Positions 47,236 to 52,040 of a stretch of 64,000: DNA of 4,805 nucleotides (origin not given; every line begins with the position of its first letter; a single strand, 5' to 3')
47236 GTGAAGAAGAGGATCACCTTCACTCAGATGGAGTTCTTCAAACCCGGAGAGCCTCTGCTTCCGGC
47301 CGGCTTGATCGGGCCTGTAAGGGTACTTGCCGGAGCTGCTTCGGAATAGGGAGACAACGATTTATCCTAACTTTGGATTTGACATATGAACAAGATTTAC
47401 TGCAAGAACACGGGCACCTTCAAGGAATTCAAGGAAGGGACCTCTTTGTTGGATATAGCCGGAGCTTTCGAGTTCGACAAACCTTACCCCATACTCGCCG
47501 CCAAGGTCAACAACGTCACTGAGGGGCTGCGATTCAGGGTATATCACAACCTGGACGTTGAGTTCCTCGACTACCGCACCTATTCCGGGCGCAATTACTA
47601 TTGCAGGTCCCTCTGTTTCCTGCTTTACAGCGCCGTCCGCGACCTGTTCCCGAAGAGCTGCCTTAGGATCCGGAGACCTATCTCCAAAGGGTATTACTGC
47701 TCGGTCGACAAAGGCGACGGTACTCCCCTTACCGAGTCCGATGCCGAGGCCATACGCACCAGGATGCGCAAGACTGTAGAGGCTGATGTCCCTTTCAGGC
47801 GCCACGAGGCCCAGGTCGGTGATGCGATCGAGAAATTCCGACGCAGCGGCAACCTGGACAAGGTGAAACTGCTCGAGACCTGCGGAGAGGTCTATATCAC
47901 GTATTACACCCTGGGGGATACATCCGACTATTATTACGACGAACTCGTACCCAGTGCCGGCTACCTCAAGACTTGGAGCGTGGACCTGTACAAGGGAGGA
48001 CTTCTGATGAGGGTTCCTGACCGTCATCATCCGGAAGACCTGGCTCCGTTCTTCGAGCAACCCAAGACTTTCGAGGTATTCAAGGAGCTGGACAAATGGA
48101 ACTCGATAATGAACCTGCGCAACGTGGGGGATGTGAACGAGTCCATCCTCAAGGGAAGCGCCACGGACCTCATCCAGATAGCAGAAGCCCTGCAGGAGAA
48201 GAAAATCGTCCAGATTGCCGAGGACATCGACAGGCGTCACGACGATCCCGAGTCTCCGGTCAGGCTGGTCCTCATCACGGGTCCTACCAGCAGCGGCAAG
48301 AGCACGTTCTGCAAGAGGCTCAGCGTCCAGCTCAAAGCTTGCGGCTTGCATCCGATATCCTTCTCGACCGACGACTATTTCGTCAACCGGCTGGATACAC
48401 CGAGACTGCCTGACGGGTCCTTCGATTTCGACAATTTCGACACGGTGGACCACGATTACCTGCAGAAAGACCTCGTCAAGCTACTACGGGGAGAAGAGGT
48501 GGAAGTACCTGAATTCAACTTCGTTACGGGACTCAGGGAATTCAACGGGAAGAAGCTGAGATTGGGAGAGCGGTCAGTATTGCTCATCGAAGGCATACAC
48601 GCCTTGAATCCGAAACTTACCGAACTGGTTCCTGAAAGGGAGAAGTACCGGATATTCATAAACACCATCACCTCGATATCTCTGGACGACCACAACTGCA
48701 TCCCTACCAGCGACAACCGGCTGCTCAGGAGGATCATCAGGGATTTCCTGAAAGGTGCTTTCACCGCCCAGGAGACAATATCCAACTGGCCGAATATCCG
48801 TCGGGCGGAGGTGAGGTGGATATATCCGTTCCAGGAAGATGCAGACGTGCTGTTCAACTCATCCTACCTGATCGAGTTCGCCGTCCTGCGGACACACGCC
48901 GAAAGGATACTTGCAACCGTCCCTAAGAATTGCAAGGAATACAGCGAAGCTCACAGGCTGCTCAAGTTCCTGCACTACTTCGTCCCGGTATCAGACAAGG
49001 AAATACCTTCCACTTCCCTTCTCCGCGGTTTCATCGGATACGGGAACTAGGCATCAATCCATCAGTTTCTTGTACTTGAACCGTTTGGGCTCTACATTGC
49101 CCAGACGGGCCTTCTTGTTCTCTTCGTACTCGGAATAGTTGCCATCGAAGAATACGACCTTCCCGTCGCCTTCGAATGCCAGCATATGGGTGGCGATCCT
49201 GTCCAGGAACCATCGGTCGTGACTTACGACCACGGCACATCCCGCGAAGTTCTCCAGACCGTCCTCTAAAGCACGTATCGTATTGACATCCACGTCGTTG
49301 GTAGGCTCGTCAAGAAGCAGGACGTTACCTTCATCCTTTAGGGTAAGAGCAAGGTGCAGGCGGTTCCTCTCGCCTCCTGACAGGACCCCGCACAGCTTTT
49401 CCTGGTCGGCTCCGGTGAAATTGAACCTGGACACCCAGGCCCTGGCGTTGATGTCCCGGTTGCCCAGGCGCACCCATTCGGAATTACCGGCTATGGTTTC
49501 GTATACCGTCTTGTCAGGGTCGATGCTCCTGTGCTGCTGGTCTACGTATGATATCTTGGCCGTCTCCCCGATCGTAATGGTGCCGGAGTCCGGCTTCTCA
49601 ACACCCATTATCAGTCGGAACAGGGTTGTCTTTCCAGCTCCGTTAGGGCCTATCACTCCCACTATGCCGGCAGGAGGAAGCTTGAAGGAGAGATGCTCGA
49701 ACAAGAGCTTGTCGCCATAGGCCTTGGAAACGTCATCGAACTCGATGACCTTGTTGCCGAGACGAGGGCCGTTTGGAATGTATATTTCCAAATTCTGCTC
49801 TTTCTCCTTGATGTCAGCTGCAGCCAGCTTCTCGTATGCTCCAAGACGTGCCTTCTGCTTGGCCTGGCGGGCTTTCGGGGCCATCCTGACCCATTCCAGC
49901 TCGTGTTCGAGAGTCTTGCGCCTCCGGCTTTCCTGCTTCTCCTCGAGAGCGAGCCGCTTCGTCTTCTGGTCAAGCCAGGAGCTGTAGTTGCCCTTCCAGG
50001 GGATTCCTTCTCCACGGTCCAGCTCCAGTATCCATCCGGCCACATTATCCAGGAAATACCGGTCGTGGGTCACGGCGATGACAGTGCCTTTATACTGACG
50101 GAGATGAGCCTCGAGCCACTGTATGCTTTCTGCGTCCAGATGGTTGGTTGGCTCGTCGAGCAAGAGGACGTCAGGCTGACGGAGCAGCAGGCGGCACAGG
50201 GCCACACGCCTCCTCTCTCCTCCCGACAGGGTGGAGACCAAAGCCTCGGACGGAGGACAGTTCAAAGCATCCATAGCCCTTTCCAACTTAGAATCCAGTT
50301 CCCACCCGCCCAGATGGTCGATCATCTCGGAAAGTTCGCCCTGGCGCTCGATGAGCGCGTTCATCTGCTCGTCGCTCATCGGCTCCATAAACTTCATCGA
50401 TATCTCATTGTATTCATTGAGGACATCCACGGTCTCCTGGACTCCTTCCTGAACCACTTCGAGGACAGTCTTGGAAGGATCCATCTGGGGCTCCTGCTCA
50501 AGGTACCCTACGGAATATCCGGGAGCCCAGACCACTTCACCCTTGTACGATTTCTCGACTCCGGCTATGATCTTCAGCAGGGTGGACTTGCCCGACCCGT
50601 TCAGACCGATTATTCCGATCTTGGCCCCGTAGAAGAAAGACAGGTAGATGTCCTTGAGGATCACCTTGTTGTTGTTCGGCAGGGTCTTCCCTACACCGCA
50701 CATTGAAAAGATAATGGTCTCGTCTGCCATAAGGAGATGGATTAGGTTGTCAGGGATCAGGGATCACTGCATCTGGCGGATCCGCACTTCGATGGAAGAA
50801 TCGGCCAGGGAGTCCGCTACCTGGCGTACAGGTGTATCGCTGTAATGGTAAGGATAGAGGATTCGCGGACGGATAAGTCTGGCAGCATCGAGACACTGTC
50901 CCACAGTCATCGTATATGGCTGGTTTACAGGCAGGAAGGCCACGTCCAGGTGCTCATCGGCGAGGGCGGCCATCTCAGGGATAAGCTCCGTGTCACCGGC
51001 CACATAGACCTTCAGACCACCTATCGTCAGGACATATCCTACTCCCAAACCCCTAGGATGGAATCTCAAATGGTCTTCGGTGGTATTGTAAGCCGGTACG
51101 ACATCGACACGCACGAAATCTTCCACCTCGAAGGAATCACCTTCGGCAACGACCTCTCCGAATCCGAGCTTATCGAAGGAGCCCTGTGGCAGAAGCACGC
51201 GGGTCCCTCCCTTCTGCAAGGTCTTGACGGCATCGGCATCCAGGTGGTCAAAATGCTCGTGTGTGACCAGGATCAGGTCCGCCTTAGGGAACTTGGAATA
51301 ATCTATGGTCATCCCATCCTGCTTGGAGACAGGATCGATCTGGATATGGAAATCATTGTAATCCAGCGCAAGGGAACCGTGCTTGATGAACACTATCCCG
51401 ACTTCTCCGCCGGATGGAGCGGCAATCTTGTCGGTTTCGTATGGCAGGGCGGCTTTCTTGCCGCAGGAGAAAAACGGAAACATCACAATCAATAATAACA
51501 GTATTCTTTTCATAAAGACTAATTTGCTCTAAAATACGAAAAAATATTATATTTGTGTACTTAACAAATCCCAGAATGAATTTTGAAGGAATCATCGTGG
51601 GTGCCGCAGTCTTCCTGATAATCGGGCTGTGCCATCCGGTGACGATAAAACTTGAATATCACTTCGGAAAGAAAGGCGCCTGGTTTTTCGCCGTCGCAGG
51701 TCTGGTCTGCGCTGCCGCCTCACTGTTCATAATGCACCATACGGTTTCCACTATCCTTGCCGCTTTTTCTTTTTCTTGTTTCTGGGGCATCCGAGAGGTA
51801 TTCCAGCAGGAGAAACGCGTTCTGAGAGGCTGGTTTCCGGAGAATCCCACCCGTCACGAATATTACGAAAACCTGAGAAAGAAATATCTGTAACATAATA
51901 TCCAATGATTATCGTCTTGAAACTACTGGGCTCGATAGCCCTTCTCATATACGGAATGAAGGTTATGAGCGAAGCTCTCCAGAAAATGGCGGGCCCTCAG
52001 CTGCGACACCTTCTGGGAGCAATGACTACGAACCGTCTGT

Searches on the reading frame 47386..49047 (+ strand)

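Call 9: search_protein_families(library=pfam, proteins=[window:47386-49047:+], max_evalue=0.001)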
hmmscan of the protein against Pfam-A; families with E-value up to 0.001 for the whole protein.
window:47386-49047:+ (554 aa): 2 families
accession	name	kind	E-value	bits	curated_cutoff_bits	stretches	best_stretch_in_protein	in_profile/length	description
PF00485.24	PRK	-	2.8e-11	44.1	22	1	297-491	4-188/196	Phosphoribulokinase / Uridine kinase family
PF13238.12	AAA_18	-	0.00044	21.2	29.4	1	295-367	1-67/128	AAA domain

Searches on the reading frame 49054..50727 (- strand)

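Call 9: search_protein_families(library=pfam, proteins=[window:49054-50727:-], max_evalue=0.001)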
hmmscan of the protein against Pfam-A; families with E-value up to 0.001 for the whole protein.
window:49054-50727:- (557 aa): 14 families
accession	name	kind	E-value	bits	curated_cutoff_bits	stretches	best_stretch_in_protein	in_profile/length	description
PF00005.33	ABC_tran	-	9.7e-56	188.6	25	2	24-195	1-137/137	ABC transporter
PF13304.12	AAA_21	-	2.6e-17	64.3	27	1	355-404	1-56/304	AAA domain, putative AbiEii toxin, Type IV TA system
PF12848.13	ABC_tran_Xtn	-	1.7e-12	47.7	25.9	1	234-310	1-80/85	ABC transporter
PF02463.25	SMC_N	-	5.6e-08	32.9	40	0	147-228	135-204/220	RecF/RecN/SMC N terminal domain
PF13555.12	AAA_29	-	4e-06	26.9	27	0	345-370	14-39/61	P-loop containing region of AAA domain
PF13476.12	AAA_23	-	5.9e-06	27.5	27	0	343-373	10-39/201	AAA domain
PF13521.12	AAA_28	-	7e-05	23.5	27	0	36-79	1-39/164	AAA domain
PF05783.17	DLIC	-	8e-05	22.1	19.7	0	348-383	20-55/471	Dynein light intermediate chain (DLIC)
PF13401.12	AAA_22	-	9.9e-05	23.1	27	0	353-375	5-27/130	AAA domain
PF13166.12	AAA_13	-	0.00019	20.7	36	0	360-378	23-41/713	AAA domain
PF13238.12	AAA_18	-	0.00031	21.7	29.4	0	37-159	1-101/128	AAA domain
PF00931.28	NB-ARC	-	0.00038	20.2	23.5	0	353-374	18-39/248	NB-ARC domain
PF01926.29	MMR_HSR1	-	0.00043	20.8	21.9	0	36-57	1-22/113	50S ribosome-binding GTPase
PF13175.12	AAA_15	-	0.00059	20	32.1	0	38-55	27-44/374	AAA ATPase domain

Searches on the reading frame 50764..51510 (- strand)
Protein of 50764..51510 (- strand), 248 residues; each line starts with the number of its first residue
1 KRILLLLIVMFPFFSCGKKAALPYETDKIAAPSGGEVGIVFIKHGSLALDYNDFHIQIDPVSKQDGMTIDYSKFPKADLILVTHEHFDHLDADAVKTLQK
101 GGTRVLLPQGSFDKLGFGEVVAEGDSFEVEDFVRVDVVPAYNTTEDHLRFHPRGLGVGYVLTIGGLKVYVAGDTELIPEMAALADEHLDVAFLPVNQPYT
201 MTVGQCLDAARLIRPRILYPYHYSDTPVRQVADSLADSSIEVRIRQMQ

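Call 9: search_protein_families(library=pfam, proteins=[window:50764-51510:-], max_evalue=0.001)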
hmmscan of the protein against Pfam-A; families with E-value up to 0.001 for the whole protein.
window:50764-51510:- (248 aa): 2 families
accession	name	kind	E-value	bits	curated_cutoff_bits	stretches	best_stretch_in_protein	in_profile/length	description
PF13483.12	Lactamase_B_3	-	4.4e-21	75.9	24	1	39-222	2-160/160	Beta-lactamase superfamily domain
PF12706.13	Lactamase_B_2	-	9.7e-20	71.5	27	1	70-223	24-200/200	Beta-lactamase superfamily domain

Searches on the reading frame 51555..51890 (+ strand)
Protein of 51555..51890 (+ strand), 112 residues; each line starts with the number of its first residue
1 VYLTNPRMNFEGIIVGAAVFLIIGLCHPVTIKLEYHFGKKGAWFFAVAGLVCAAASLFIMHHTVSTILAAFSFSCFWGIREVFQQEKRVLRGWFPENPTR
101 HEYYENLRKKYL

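Call 9: search_protein_families(library=pfam, proteins=[window:51555-51890:+], max_evalue=0.001)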
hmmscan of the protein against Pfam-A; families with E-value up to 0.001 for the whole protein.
window:51555-51890:+ (112 aa): 2 families
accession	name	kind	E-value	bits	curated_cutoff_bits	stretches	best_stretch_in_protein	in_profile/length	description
PF14898.11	DUF4491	-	1.7e-35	121.7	27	1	9-100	1-92/92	Domain of unknown function (DUF4491)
PF07690.21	MFS_1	-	0.00082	18.8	33.4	1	12-79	240-306/347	Major Facilitator Superfamily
